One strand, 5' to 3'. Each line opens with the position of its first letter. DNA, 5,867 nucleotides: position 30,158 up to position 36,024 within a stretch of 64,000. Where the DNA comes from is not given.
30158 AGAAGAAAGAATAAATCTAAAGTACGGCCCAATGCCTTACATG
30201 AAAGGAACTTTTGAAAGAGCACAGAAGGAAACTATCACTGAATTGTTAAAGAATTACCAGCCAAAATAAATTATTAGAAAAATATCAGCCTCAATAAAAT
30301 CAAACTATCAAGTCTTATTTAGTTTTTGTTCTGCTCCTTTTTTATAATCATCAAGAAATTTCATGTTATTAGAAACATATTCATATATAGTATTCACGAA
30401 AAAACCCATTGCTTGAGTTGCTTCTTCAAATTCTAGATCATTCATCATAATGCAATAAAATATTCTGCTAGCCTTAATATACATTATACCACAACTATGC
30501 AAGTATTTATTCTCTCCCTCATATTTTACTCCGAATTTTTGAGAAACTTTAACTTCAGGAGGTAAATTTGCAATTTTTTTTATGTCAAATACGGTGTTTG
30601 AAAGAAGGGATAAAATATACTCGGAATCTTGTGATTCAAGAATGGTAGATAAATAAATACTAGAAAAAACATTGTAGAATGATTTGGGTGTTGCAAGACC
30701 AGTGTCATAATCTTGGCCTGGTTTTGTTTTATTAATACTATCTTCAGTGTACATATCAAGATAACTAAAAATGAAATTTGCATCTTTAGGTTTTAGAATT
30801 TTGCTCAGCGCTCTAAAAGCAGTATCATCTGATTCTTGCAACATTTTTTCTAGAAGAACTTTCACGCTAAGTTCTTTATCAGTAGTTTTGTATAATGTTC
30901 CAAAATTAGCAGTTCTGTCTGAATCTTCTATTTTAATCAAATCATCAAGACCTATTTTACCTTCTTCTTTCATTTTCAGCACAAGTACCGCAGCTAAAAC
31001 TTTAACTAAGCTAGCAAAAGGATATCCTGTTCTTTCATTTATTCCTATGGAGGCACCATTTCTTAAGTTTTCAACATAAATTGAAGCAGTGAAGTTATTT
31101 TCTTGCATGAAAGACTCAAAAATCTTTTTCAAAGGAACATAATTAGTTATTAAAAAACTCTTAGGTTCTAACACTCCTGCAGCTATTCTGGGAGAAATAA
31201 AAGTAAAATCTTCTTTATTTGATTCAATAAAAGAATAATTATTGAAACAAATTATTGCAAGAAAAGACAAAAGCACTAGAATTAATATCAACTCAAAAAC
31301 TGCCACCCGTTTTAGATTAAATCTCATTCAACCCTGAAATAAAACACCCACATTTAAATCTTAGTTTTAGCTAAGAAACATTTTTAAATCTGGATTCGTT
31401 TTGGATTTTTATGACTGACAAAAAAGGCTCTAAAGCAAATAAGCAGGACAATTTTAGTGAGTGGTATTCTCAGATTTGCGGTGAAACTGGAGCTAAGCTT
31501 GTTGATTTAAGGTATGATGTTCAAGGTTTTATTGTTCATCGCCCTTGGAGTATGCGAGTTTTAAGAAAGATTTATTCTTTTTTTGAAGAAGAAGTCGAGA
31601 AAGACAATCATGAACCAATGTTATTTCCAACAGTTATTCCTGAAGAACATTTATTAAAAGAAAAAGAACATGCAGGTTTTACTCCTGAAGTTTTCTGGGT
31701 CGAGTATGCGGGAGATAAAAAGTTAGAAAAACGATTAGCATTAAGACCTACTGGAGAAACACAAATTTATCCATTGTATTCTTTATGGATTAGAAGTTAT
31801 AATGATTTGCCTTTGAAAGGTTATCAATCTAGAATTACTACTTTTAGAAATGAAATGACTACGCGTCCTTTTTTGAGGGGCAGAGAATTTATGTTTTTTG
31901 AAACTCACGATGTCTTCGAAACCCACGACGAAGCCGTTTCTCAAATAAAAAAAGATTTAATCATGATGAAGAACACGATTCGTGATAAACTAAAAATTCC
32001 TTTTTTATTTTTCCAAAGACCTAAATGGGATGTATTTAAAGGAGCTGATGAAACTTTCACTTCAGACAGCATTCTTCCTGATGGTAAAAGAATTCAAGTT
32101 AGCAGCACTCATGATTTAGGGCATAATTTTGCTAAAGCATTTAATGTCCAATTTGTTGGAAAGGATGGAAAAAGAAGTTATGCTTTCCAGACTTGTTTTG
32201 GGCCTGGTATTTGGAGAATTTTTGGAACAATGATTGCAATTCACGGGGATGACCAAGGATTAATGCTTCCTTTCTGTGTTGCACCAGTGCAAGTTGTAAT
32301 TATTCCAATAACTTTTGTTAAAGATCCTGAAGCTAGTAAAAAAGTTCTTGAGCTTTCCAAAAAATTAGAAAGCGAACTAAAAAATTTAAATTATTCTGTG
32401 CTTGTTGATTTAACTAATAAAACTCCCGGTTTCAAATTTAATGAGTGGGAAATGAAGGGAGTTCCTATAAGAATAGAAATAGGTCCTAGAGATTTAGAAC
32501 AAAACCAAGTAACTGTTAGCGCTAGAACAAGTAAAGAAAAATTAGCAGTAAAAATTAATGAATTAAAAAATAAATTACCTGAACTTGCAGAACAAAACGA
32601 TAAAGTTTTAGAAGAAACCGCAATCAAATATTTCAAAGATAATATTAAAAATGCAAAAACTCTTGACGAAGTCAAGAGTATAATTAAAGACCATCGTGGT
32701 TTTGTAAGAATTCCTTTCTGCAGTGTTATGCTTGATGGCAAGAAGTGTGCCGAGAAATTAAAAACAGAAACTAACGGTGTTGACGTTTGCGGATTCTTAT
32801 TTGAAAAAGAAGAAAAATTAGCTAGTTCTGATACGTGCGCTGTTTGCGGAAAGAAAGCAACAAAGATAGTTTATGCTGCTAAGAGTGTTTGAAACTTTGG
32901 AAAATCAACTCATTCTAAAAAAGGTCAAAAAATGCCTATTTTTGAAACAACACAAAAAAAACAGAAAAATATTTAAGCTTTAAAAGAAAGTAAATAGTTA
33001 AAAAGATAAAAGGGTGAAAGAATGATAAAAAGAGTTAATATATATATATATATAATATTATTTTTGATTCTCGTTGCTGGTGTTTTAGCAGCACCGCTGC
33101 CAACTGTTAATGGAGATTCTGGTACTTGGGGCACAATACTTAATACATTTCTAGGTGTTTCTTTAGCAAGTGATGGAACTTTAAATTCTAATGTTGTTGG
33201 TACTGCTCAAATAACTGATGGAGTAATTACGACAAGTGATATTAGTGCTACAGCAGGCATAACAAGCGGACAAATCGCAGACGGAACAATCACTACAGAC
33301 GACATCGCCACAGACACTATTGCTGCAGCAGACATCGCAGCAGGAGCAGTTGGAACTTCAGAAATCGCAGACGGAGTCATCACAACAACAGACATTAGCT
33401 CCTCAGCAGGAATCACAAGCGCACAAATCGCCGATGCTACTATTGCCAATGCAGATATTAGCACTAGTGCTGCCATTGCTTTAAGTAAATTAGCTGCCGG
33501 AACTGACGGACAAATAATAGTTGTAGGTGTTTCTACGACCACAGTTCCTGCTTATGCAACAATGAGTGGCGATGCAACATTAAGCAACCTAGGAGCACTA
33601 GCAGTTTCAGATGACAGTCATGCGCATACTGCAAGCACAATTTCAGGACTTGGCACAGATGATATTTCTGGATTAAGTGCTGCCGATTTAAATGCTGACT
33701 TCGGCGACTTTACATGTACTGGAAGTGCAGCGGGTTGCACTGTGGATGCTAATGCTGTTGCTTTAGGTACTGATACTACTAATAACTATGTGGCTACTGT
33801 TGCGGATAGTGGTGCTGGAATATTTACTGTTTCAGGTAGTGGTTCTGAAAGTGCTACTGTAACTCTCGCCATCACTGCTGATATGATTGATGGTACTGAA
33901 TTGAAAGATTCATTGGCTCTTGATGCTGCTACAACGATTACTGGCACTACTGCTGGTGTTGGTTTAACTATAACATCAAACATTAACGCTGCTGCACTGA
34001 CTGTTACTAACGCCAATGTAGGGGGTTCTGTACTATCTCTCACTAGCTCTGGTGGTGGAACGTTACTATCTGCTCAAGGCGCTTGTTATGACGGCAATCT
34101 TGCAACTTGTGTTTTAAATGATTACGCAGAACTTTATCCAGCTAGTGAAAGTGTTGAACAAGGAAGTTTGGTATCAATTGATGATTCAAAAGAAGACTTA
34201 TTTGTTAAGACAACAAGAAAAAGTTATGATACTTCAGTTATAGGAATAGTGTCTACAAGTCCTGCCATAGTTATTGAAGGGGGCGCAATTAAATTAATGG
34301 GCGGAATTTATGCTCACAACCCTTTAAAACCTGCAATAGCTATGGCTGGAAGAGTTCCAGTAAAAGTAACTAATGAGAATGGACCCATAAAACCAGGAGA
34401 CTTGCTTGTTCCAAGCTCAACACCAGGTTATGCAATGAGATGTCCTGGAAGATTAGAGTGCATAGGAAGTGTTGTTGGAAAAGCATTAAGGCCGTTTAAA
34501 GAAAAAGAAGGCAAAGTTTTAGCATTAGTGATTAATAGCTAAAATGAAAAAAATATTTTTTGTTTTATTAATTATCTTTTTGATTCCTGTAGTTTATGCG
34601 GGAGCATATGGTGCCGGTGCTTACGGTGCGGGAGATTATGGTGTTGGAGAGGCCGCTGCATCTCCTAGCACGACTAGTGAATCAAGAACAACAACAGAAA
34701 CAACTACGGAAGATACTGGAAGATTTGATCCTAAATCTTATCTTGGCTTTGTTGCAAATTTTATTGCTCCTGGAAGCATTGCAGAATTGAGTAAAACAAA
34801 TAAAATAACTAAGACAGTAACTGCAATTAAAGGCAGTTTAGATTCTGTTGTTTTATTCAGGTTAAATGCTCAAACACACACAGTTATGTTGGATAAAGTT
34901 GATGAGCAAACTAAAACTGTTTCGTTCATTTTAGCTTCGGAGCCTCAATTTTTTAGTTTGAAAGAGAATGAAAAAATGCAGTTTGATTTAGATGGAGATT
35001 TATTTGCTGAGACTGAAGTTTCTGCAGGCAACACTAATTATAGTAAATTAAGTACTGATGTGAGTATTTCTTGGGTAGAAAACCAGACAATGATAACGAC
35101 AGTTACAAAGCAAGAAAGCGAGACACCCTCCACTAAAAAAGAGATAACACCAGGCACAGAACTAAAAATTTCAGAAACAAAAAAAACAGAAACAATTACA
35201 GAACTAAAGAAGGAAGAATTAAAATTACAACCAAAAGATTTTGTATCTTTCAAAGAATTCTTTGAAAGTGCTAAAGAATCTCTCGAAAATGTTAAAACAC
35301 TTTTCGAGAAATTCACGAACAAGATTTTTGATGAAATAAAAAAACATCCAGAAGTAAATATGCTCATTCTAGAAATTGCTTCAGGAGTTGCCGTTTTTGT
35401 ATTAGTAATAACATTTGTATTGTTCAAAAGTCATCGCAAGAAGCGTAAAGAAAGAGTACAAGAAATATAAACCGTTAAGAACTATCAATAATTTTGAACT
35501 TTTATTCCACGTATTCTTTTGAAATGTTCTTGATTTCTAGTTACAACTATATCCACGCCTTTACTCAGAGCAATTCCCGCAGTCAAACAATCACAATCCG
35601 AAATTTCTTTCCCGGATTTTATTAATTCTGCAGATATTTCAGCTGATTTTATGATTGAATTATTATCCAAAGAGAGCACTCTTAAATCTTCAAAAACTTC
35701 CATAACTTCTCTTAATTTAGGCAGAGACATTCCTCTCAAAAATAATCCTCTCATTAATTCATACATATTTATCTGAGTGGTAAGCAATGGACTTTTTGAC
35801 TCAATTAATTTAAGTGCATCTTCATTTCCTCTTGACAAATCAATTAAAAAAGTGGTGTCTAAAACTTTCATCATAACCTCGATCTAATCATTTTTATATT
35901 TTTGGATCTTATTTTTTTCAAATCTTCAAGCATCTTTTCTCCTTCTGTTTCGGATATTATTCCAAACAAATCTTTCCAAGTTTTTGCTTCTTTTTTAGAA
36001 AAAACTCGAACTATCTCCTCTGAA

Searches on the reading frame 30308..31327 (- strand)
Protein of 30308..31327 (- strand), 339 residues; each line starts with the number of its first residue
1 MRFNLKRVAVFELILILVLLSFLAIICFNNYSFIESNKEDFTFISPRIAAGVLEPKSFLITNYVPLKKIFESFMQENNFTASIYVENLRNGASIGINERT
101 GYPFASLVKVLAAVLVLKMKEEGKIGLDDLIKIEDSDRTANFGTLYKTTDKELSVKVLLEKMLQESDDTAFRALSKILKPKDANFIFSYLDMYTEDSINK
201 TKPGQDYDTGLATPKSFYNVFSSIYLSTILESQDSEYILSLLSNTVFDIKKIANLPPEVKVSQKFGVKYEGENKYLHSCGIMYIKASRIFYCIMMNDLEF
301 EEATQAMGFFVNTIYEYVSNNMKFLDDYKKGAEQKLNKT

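Call 87: search_protein_families(library=pfam, proteins=[window:30308-31327:-], max_evalue=0.001)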
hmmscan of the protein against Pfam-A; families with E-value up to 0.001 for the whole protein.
window:30308-31327:- (339 aa): 3 families
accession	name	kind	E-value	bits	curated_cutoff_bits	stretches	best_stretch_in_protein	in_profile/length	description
PF13354.11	Beta-lactamase2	-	9.1e-34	117.1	22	1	82-294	1-213/214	Beta-lactamase enzyme family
PF00144.29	Beta-lactamase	-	7.7e-06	25.7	27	1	83-131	17-79/329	Beta-lactamase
PF00768.25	Peptidase_S11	-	3.6e-05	23.8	27.6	1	98-186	31-123/239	D-alanyl-D-alanine carboxypeptidase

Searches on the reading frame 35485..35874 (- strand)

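Call 87: search_protein_families(library=pfam, proteins=[window:35485-35874:-], max_evalue=0.001)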
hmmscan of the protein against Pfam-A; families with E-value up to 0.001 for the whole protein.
window:35485-35874:- (129 aa): 1 family
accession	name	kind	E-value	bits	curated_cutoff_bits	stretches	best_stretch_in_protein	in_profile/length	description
PF01850.27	PIN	-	6.5e-12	46.6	23.6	1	4-122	2-118/120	PIN domain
